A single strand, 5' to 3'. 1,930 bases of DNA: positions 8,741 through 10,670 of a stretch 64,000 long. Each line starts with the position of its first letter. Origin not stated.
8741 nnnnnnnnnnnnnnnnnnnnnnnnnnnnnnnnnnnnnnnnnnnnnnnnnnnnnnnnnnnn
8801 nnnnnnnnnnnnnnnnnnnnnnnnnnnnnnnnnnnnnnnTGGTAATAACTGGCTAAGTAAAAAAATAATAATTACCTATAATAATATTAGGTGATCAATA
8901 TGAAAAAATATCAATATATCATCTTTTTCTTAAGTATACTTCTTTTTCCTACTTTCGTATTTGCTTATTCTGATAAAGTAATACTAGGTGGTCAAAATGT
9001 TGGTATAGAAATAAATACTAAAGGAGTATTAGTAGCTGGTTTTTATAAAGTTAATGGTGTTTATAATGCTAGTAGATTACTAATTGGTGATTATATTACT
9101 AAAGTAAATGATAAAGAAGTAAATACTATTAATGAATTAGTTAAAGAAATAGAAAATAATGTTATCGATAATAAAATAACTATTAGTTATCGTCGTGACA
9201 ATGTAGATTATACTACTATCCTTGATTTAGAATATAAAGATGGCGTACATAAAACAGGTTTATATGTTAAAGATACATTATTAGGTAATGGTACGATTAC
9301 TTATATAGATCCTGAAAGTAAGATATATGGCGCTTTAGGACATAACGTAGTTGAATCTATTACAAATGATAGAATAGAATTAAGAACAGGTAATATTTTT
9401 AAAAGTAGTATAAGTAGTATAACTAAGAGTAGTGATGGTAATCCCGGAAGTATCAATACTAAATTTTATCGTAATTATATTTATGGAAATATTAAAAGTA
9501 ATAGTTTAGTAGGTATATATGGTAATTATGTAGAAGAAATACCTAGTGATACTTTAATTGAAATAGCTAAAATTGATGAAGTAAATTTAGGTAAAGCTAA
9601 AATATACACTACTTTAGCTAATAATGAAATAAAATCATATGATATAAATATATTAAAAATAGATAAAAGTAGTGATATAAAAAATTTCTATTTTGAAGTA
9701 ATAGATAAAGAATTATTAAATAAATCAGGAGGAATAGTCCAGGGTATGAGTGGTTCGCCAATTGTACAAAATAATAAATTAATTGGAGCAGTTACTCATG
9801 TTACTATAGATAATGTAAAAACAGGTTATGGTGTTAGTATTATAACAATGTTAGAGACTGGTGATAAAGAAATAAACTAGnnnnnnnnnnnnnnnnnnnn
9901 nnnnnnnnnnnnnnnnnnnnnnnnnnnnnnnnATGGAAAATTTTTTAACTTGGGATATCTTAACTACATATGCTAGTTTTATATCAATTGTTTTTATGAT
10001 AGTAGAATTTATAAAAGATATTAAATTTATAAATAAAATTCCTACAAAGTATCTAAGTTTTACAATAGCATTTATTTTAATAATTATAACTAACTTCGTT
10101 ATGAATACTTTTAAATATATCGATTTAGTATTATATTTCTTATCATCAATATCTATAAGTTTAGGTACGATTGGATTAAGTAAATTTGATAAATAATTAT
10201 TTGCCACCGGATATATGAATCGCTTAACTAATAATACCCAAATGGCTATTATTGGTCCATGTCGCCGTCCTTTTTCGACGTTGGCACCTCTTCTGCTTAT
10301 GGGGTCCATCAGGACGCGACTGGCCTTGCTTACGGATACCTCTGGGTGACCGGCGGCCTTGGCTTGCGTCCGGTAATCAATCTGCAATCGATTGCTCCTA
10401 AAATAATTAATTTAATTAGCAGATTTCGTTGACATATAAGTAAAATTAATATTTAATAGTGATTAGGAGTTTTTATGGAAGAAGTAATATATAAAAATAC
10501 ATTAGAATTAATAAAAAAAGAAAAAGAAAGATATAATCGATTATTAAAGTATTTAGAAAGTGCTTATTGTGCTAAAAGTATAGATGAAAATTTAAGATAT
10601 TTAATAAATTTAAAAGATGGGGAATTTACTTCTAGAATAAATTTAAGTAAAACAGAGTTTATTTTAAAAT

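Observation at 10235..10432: Second adenine-depleted GC island: a start-less remnant of another lectin-fold variable gene, with its own 3' palindrome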

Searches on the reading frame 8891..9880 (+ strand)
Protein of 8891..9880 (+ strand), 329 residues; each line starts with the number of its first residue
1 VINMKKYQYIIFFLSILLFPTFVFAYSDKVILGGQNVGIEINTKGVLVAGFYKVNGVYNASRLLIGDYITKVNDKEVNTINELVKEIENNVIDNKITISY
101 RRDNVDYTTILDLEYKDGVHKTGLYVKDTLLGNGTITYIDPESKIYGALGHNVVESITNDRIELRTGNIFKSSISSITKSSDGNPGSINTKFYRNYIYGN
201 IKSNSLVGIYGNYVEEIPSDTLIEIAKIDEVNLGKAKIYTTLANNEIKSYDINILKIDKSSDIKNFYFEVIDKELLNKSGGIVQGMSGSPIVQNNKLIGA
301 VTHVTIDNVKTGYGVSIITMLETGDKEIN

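Call 10: search_protein_families(library=pfam, proteins=[window:8891-9880:+], max_evalue=10)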
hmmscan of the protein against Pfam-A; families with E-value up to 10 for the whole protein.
window:8891-9880:+ (329 aa): 3 families
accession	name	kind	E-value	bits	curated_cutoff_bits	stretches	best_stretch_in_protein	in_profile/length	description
PF05580.18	Peptidase_S55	-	7.1e-65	219.4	25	1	120-321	3-210/210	SpoIVB peptidase S55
PF13180.12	PDZ_2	-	4.6e-06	27.3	27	1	60-108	27-75/80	PDZ domain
PF17820.7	PDZ_6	-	0.047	13.9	27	1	63-88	16-41/54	PDZ domain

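Call 21: find_related_loci(query=window:8891-9877:+, collection=genome_contigs, flank=6000)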
Query window:8891-9877:+ (329 aa) in genome_contigs; peptide patterns used: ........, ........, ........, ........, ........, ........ (x = any residue, [..] = any of these).
91 stretches matched a pattern; 11 encode a relative of the query (tblastn E <= 1e-3); 11 distinct loci.
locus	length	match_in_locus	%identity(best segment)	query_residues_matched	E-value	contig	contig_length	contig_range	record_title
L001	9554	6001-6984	88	1-328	4e-177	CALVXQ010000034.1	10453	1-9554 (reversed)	MAG: uncultured Bacilli bacterium isolate BRZ_LM__bin26 genome assembly, contig: BRZ_LM__NODE_8943_length_10453_cov_6.87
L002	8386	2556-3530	81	1-325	2e-161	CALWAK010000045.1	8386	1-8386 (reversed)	MAG: uncultured Bacilli bacterium isolate BRZ_GD__bin14 genome assembly, contig: BRZ_GD__NODE_10347_length_8386_cov_6.83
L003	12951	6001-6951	65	10-326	6e-128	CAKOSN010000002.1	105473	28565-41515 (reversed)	MAG: uncultured Bacilli bacterium isolate REFINED_METABAT215_TOP10_CONTIGS_1500_ASSEMBLY_K77_MERGED__Hadza_PheChl_Fiber-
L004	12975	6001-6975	63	4-327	1e-127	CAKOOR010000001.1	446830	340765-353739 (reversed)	MAG: uncultured Bacilli bacterium isolate REFINED_METABAT215_TOP10_CONTIGS_1500_ASSEMBLY_K77_MERGED__Hadza_PheChl_Fiber-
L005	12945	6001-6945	64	12-326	7e-127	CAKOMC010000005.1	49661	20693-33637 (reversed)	MAG: uncultured Bacilli bacterium isolate REFINED_METABAT215_TOP10_CONTIGS_1500_ASSEMBLY_K77_MERGED__Hadza_PheChl_Fiber-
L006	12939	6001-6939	62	14-326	9e-126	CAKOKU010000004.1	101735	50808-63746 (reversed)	MAG: uncultured Bacilli bacterium isolate REFINED_METABAT215_TOP10_CONTIGS_1500_ASSEMBLY_K77_MERGED__Hadza_MoBio_hadza-E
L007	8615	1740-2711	62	1-326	7e-123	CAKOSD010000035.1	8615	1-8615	MAG: uncultured Bacilli bacterium isolate REFINED_METABAT215_TOP10_CONTIGS_1500_ASSEMBLY_K77_MERGED__Hadza_MoBio_C-REDO_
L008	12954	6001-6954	62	11-329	2e-122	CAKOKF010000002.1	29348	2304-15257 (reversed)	MAG: uncultured Bacilli bacterium isolate REFINED_METABAT215_TOP10_CONTIGS_1500_ASSEMBLY_K77_MERGED__Hadza_MoBio_hadza-E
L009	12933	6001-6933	61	19-329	1e-118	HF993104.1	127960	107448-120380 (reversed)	Mycoplasma sp. CAG:956 genomic scaffold, scf79, whole genome shotgun sequence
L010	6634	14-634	71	120-326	6e-90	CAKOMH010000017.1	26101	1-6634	MAG: uncultured Bacilli bacterium isolate REFINED_METABAT215_TOP10_CONTIGS_1500_ASSEMBLY_K77_MERGED__Hadza_MoBio_hadza-I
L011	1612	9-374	67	208-329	1e-44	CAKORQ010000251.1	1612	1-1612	MAG: uncultured Bacilli bacterium isolate REFINED_METABAT215_TOP10_CONTIGS_1500_ASSEMBLY_K77_MERGED__Hadza_MoBio_hadza-I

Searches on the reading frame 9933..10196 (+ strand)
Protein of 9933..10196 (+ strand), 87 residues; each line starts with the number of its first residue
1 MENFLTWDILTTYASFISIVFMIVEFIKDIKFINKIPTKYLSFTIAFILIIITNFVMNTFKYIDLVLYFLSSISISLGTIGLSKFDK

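Call 10: search_protein_families(library=pfam, proteins=[window:9933-10196:+], max_evalue=10)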
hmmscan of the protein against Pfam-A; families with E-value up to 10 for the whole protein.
window:9933-10196:+ (87 aa): 0 families

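Call 41: find_encoding_contigs(protein=window:9933-10196:+, flank=3000, max_places=10)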
Protein window:9933-10196:+ (87 aa): 7 contigs read that carry it; 6 places shown.
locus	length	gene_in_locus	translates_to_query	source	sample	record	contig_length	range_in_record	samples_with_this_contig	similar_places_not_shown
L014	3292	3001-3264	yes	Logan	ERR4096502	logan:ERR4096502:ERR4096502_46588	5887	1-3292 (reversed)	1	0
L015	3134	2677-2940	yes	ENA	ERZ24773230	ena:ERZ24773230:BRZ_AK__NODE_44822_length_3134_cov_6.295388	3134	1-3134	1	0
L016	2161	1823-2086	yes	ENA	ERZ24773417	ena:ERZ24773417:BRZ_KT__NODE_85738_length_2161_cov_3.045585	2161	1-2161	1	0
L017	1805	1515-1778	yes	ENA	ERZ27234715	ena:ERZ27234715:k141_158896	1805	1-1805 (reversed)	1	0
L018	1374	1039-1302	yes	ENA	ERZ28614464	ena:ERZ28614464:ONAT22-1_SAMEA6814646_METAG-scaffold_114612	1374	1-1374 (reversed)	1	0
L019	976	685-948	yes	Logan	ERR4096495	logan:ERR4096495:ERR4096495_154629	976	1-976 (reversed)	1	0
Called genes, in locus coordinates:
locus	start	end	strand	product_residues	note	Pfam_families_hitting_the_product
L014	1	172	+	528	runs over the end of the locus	-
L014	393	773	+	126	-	PF04266:ASCH (weak)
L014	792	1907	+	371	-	-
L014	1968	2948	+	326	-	PF13180:PDZ_2 (weak), PF05580:Peptidase_S55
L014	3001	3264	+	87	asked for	-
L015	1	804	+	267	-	?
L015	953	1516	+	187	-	-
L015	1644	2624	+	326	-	PF13180:PDZ_2 (weak), PF05580:Peptidase_S55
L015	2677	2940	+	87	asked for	-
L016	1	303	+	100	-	?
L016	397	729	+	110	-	-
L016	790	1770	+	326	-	PF13180:PDZ_2 (weak), PF05580:Peptidase_S55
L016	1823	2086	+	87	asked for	-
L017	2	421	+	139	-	?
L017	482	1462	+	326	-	PF13180:PDZ_2 (weak), PF05580:Peptidase_S55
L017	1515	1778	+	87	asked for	-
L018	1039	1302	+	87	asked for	-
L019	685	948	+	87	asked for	-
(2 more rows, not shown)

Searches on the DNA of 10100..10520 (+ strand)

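Call 4: search_rna_families(source=window, start=10100, end=10520, threshold=evalue, max_evalue=10, show_alignments=3)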
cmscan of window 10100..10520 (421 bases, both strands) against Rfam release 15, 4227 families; matches with E-value up to 10: 1.
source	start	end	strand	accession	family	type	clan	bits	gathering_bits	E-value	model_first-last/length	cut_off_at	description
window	10206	10269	+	RF00694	mir-137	Gene; miRNA;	CL00092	18.6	56.7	0.34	1-72/72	no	mir-137 microRNA precursor family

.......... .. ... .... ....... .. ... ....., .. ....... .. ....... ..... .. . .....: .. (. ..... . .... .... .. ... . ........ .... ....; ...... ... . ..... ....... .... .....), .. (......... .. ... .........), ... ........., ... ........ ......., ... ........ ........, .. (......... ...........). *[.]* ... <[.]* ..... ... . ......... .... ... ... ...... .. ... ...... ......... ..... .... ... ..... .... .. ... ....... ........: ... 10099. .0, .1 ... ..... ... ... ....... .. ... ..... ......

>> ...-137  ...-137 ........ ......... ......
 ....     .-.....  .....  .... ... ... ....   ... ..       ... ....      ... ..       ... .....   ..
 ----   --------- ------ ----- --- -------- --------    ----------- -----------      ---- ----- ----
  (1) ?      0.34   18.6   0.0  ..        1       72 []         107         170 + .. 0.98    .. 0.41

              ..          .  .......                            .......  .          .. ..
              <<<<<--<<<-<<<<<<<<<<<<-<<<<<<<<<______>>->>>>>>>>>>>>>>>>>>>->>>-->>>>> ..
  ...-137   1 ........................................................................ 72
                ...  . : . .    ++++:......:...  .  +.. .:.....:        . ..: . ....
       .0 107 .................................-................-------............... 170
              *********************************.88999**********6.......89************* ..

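Call 11: search_dna_similar(query=window:10190-10440:+, collection=phages, mode=distant, max_evalue=0.01)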
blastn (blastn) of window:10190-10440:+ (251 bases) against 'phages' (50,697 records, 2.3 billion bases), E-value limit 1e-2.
No match.

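Call 12: search_dna_similar(query=window:10190-10440:+, collection=plasmids, mode=distant, max_evalue=0.01)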
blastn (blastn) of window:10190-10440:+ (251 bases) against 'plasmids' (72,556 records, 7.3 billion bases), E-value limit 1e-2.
No match.
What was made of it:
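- Tried and rejected: No match (calls 11, 12).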

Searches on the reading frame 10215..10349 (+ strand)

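Call 10: search_protein_families(library=pfam, proteins=[window:10215-10349:+], max_evalue=10)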
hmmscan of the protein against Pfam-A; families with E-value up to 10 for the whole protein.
window:10215-10349:+ (44 aa): 1 family
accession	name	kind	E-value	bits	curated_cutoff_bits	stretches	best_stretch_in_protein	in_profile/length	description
PF01019.26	G_glu_transpept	-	0.21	10.8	27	1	7-37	384-414/512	Gamma-glutamyltranspeptidase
